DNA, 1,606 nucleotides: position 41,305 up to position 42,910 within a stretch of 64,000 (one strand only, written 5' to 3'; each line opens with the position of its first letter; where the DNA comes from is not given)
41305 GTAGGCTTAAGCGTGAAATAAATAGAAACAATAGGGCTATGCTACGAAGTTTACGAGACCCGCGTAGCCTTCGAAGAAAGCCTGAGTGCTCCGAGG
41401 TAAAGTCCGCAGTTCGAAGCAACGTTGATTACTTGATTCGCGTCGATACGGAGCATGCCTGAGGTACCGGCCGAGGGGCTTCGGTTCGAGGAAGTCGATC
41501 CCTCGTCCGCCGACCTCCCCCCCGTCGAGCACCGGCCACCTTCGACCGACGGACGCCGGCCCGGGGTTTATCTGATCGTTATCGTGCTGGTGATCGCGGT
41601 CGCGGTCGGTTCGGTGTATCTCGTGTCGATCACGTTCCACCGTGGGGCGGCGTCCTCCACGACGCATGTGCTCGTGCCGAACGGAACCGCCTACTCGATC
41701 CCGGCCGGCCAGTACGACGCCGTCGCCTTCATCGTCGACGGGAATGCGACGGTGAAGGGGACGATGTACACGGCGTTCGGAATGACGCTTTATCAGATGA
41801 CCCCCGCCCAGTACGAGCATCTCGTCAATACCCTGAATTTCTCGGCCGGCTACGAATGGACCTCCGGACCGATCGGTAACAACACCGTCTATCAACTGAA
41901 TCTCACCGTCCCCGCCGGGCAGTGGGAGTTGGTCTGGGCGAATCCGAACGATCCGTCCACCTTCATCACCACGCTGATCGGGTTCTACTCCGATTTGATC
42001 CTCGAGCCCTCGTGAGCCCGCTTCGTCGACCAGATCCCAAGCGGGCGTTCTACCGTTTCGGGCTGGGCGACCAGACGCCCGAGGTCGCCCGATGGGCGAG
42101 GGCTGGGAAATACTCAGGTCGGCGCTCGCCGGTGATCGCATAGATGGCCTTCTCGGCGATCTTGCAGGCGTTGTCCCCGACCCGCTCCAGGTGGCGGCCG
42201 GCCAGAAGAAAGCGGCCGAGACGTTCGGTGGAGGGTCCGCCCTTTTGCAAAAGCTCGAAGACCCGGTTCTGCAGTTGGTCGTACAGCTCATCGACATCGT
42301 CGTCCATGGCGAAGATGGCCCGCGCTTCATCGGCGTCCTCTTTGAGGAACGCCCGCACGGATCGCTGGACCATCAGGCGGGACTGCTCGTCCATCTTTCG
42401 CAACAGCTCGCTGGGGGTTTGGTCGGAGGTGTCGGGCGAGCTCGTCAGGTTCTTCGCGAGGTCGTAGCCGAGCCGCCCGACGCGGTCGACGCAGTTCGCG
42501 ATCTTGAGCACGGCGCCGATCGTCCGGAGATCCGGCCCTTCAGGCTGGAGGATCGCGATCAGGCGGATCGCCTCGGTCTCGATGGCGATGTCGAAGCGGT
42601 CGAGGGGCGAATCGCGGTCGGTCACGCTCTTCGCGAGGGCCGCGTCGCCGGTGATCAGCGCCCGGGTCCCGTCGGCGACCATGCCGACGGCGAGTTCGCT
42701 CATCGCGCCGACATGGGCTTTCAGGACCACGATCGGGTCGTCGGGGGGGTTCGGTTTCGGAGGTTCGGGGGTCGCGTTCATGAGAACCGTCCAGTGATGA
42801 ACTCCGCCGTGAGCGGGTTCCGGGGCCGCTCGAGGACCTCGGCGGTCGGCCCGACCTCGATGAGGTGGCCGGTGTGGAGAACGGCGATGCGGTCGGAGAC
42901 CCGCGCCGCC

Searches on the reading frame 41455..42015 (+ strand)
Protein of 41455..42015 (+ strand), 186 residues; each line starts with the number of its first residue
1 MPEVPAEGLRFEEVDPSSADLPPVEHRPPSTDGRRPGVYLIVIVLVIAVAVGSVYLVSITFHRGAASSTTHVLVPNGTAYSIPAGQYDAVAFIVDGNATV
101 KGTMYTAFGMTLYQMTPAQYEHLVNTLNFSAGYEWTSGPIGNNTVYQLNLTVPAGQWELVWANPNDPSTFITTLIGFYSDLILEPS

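Call 3: search_protein_families(library=pfam, proteins=[window:41455-42015:+], max_evalue=0.1)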
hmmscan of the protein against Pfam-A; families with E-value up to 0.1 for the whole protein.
window:41455-42015:+ (186 aa): 0 families

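Call 4: search_protein_families(library=ncbifam, proteins=[window:41455-42015:+], max_evalue=0.1)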
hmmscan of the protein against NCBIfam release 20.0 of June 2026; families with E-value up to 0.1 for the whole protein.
window:41455-42015:+ (186 aa): 0 families
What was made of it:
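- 41455..42015 (+): Membrane-anchored protein of unknown family (186 aa), often nearby. No Pfam or NCBIfam hit (calls 3, 4).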

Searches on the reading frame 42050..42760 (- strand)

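Call 78: search_protein_families(library=pfam, proteins=[window:42050-42760:-], max_evalue=0.01)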
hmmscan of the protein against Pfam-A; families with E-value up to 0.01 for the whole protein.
window:42050-42760:- (236 aa): 1 family
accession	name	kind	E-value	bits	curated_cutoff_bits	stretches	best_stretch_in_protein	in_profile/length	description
PF01895.24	PhoU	-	6.9e-36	122.9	23.5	2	120-204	1-88/89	PhoU domain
